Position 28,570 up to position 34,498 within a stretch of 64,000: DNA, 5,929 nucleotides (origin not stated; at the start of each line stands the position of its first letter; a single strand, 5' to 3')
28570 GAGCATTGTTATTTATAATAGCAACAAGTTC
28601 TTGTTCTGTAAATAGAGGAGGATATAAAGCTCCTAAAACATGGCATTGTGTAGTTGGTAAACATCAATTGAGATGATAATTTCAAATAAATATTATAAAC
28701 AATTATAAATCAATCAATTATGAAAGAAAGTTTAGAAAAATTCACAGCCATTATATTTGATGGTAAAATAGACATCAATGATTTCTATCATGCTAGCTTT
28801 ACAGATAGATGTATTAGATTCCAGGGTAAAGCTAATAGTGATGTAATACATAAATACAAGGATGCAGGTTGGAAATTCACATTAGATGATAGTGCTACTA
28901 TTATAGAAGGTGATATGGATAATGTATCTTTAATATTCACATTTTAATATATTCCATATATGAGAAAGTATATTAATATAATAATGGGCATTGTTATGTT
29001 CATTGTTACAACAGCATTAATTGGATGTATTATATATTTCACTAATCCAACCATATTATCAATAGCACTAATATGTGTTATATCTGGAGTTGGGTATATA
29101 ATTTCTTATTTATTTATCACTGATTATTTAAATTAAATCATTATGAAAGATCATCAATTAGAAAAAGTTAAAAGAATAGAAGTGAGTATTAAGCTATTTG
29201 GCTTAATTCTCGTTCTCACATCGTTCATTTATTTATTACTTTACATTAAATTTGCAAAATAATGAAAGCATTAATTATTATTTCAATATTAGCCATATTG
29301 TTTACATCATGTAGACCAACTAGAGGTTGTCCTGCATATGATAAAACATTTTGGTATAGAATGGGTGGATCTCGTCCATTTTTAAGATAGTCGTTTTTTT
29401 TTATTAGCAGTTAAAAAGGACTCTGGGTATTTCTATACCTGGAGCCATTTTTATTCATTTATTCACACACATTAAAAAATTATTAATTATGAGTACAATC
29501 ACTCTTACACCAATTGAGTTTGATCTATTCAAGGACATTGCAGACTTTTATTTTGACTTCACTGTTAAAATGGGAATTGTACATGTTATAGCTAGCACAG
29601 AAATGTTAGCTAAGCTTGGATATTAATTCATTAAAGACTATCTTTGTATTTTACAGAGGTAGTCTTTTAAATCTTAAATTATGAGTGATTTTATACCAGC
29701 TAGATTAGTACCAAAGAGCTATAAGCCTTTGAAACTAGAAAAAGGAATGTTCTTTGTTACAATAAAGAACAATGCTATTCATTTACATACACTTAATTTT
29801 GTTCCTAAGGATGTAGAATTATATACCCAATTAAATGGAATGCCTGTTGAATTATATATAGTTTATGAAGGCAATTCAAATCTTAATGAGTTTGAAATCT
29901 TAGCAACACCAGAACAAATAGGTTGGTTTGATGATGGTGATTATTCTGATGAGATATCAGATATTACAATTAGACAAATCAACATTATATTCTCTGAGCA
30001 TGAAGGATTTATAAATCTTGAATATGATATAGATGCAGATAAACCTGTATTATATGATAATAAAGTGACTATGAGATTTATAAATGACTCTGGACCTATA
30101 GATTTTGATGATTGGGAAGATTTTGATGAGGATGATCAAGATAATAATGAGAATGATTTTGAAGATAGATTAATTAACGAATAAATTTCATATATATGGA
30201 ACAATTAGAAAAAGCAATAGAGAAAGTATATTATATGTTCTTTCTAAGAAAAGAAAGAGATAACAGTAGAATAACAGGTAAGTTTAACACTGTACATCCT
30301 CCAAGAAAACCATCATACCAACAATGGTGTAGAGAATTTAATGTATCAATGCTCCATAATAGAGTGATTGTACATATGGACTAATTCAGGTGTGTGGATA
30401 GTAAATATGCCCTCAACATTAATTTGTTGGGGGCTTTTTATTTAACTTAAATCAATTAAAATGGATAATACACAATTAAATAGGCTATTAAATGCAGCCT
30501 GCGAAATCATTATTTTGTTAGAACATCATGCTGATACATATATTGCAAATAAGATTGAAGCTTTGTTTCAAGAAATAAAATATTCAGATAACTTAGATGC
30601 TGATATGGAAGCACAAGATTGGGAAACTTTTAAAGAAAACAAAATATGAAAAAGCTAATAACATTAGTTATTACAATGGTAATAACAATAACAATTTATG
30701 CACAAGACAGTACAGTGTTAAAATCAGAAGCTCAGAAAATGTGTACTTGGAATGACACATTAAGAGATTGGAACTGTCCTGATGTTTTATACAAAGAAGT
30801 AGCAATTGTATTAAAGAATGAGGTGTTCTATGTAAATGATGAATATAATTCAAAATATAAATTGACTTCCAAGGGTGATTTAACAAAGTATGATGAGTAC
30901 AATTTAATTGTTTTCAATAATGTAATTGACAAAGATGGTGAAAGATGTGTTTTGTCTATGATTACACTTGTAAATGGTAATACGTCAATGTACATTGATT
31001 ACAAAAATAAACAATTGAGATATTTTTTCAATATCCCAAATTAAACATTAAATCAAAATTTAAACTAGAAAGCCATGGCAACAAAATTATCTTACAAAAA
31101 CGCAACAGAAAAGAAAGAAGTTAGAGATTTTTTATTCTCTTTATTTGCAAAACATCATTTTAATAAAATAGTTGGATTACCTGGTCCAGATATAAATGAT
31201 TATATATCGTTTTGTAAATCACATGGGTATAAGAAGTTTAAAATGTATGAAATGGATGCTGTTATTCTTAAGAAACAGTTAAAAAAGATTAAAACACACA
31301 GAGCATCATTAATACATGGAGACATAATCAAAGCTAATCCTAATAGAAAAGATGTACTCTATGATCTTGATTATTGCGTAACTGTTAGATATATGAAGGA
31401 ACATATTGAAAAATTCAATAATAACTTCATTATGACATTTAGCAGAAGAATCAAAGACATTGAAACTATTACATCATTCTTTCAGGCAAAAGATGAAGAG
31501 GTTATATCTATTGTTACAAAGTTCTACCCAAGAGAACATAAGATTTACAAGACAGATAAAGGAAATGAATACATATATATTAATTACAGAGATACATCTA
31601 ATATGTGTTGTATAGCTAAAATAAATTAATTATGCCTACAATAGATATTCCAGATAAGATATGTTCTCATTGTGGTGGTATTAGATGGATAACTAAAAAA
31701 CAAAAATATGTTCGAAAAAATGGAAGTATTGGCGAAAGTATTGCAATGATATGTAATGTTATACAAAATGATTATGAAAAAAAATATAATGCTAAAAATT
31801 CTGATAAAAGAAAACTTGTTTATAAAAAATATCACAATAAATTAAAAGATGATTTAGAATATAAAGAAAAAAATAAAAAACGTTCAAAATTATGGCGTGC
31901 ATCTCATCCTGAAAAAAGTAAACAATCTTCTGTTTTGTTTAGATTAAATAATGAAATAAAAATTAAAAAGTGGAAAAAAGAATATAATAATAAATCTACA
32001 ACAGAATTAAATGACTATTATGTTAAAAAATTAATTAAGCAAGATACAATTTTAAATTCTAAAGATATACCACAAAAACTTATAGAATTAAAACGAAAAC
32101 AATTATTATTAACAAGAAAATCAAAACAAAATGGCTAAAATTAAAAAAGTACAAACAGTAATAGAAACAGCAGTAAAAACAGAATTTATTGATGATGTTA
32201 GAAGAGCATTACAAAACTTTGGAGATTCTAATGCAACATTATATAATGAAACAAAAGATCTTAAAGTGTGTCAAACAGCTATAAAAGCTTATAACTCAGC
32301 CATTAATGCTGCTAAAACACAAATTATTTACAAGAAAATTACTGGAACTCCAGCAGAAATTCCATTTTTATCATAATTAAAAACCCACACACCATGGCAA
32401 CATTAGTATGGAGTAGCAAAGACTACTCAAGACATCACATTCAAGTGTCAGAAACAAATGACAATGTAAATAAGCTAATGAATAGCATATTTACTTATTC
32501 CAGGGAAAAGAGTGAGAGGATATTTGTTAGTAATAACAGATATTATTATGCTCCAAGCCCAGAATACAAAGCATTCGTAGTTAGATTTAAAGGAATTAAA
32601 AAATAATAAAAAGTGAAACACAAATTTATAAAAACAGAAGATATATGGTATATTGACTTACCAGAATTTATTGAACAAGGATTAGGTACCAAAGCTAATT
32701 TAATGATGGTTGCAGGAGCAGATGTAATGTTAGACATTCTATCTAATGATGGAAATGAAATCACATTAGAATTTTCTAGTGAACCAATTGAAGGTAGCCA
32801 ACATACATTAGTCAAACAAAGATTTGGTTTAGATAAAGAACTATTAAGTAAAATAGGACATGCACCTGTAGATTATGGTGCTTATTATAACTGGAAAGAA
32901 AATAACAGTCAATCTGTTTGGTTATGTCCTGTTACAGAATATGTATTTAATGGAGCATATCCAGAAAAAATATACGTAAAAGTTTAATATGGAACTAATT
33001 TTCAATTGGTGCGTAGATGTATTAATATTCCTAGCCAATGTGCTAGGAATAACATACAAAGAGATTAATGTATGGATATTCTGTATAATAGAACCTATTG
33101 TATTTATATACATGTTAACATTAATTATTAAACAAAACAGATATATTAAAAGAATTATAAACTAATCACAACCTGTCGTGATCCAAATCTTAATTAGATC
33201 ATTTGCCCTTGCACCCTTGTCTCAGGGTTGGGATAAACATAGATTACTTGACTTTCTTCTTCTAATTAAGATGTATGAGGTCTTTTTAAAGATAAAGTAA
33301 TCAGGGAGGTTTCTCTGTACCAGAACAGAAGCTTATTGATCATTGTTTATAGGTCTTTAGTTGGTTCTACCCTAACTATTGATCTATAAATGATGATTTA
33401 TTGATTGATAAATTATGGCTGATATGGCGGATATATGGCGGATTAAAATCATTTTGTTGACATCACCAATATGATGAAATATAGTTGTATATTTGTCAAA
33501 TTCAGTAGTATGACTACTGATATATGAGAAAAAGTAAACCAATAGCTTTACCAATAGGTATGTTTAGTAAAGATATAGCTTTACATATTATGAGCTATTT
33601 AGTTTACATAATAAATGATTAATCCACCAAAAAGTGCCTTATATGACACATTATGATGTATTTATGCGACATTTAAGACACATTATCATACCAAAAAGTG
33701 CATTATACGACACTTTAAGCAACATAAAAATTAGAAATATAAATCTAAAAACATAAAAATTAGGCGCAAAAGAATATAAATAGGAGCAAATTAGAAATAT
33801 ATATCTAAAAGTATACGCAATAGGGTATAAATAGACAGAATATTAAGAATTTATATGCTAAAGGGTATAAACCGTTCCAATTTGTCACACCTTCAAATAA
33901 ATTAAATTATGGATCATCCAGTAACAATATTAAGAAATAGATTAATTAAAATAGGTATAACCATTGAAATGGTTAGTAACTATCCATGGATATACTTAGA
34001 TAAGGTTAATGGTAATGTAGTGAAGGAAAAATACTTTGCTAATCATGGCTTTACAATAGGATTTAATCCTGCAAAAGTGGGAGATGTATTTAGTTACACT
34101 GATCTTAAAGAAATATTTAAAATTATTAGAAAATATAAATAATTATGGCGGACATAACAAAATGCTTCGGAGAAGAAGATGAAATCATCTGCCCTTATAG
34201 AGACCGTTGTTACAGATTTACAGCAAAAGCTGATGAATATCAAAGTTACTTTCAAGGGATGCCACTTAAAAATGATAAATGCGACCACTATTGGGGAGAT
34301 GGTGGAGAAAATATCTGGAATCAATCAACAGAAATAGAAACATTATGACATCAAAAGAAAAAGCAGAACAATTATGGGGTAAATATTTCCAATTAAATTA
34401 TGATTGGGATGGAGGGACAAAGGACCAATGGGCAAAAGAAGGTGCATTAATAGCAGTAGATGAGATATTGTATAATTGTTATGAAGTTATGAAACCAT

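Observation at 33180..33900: ORF-free 700-bp region with iteron-like direct repeats, inverted repeats and a consensus-like promoter: candidate origin or operator hub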

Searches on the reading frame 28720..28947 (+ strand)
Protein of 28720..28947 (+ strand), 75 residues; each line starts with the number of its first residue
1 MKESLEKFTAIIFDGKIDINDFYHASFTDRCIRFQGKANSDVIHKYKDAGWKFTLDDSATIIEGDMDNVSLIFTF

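Call 69: search_protein_families(library=pfam, proteins=[window:28720-28947:+], max_evalue=0.1)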
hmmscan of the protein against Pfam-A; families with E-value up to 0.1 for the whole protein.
window:28720-28947:+ (75 aa): 1 family
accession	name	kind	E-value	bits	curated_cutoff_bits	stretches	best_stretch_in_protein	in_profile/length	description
PF01910.22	Thiamine_BP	-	0.066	13.6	24.9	1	41-69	21-49/92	Thiamine-binding protein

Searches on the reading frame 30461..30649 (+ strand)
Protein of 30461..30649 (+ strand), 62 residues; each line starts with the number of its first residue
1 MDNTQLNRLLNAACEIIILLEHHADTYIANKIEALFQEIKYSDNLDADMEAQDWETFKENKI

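Call 69: search_protein_families(library=pfam, proteins=[window:30461-30649:+], max_evalue=0.1)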
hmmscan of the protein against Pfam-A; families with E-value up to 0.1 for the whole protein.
window:30461-30649:+ (62 aa): 2 families
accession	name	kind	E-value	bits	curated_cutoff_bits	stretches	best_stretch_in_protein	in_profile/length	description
PF10656.15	DUF2483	-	0.024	15.2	27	1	21-46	11-36/72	Hypothetical protein of unknown function (DUF2483)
PF10117.15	McrBC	-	0.032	13.6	23.9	1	3-51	125-174/318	McrBC 5-methylcytosine restriction system component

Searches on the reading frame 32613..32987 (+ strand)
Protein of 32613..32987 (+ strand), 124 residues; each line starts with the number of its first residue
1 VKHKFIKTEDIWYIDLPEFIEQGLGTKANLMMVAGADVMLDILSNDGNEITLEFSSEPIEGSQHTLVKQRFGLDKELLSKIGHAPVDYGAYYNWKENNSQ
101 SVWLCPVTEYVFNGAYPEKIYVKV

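Call 11: search_protein_families(library=phrogs, proteins=[window:32613-32987:+], max_evalue=0.01)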
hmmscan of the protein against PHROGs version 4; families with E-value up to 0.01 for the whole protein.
window:32613-32987:+ (124 aa): 1 family
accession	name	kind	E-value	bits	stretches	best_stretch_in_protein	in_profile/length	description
phrog_24162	-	unknown function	3.1e-15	57.4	1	3-123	4-106/106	-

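Call 33: search_protein_families(library=pfam, proteins=[window:32613-32987:+], max_evalue=0.01)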
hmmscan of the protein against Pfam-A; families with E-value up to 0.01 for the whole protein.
window:32613-32987:+ (124 aa): 1 family
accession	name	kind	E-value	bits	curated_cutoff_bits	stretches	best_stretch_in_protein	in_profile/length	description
PF20475.3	DUF6717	-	8.8e-23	81.4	27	1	4-123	6-113/115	Family of unknown function (DUF6717)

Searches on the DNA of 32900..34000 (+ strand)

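Call 7: search_dna_similar(query=window:33100-33950:+, collection=phages, mode=distant, max_rows=40)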
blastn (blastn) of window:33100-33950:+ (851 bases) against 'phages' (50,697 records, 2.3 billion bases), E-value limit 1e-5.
No match.

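Call 10: search_rna_families(source=window, start=32900, end=34000, threshold=evalue, max_evalue=10, show_alignments=2)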
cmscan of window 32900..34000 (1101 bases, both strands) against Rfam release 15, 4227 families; matches with E-value up to 10: 14.
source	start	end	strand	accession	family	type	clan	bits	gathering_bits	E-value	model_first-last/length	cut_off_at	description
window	33392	33464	+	RF02408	snoR124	Gene; snRNA; snoRNA; CD-box;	-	21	70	2.5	1-77/77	no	Small nucleolar RNA snoR124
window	33447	33507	-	RF02303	TtnuCD28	Gene; snRNA; snoRNA; CD-box;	-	20.7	70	3.7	1-64/64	no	Tetrahymena snoRNA TtnuCD28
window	33389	33475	+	RF02297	TtnuCD21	Gene; snRNA; snoRNA; CD-box;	-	20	70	5.9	1-65/65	no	Tetrahymena snoRNA TtnuCD21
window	33342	33394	+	RF04077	mir-1245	Gene; miRNA;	-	19.4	79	1.6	1-69/69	no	mir-1245 microRNA precursor family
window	33772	33825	+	RF04331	Plastid-clpP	Cis-reg;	-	19.4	55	2.2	1-69/69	no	Plastid-clpP 5UTR RNA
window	33385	33436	+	RF00217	SNORD20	Gene; snRNA; snoRNA; CD-box;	-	18.9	43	3.5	1-80/80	no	Small nucleolar RNA SNORD20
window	33582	33661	+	RF00217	SNORD20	Gene; snRNA; snoRNA; CD-box;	-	18.7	43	3.8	1-80/80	no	Small nucleolar RNA SNORD20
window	33491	33536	+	RF01709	Lacto-rpoB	Cis-reg;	-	18.6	40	9.7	1-58/58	no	Lacto-rpoB RNA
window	33615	33689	-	RF03728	MIR1511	Gene; miRNA;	-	16.5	100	6.4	1-85/85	no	MIR1511 microRNA precursor family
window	33340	33396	+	RF03284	mir-4637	Gene; miRNA;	-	15.8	89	8.8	1-84/84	no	mir-4637 microRNA precursor family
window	33386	33444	+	RF01140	sR20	Gene; snRNA; snoRNA; CD-box;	-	14.8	44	4.8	1-56/56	no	Small nucleolar RNA sR20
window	33354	33475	+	RF00096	U8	Gene; snRNA; snoRNA; CD-box;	-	14.3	41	9.5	1-135/135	no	U8 small nucleolar RNA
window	32927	32957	+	RF01727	SAM-SAH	Cis-reg; riboswitch;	-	12.2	40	9.7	1-49/49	no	SAM/SAH riboswitch aptamer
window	33335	33401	+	RF04133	MIR2646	Gene; miRNA;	-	12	245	9.9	1-256/256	no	MIR2646 microRNA precursor family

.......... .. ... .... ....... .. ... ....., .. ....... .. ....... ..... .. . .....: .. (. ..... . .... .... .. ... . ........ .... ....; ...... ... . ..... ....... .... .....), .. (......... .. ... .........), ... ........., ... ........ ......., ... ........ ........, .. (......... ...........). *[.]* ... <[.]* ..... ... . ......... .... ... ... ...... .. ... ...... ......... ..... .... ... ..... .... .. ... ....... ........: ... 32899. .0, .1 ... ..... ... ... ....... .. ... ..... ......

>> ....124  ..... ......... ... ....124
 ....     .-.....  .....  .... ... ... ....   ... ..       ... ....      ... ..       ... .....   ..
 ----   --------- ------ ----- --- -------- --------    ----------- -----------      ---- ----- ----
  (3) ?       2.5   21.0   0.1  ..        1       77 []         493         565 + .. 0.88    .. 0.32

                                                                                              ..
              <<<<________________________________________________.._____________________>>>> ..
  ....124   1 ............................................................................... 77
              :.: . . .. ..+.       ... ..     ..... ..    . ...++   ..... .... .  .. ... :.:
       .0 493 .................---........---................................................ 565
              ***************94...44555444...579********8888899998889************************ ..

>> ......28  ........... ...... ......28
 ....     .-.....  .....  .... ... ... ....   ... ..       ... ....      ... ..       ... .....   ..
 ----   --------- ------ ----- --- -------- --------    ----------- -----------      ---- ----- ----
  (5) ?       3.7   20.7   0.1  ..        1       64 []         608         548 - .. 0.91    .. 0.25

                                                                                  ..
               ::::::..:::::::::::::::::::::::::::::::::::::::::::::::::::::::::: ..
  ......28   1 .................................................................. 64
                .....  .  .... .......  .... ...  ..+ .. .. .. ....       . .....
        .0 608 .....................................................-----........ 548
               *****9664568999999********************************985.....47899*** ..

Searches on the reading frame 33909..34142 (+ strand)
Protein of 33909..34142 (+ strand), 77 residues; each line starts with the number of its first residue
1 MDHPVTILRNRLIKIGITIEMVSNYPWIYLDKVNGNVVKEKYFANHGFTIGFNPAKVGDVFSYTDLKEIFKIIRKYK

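Call 11: search_protein_families(library=phrogs, proteins=[window:33909-34142:+], max_evalue=0.01)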
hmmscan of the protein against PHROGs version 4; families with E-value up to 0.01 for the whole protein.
window:33909-34142:+ (77 aa): 2 families
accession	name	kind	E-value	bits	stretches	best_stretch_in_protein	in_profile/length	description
phrog_38683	-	unknown function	5.3e-18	66.7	1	5-76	66-135/151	-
phrog_36353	-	head and packaging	0.0016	17.9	1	4-61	809-866/944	virion structural protein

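Call 33: search_protein_families(library=pfam, proteins=[window:33909-34142:+], max_evalue=0.01)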
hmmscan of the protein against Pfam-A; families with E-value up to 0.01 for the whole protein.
window:33909-34142:+ (77 aa): 0 families

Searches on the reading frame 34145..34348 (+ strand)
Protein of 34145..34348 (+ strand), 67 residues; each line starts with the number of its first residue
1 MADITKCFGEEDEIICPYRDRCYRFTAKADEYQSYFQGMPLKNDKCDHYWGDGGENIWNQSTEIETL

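Call 11: search_protein_families(library=phrogs, proteins=[window:34145-34348:+], max_evalue=0.01)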
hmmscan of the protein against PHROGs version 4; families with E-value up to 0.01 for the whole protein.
window:34145-34348:+ (67 aa): 1 family
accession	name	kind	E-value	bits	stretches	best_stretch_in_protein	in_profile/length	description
phrog_20586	-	unknown function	2.6e-06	28.6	1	15-64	8-57/59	-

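Call 68: search_protein_families(library=pfam, proteins=[window:34145-34348:+], max_evalue=0.1)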
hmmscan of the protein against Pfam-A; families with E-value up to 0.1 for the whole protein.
window:34145-34348:+ (67 aa): 0 families

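Call 81: search_solved_structures(query=window:34145-34345:+, max_evalue=10)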
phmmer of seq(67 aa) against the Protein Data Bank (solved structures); distinct sequences matched with E-value up to 10: 2.
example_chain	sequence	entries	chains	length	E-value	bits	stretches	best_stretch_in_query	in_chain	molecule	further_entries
2jz8_A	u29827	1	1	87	0.63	14.1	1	8-49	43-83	Uncharacterized protein BH09830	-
9b9g_I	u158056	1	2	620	1.3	13.1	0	36-63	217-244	Protein phosphatase 3 catalytic subunit alpha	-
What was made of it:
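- Tried and rejected: It has no informative structure or family match (calls 11, 81).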
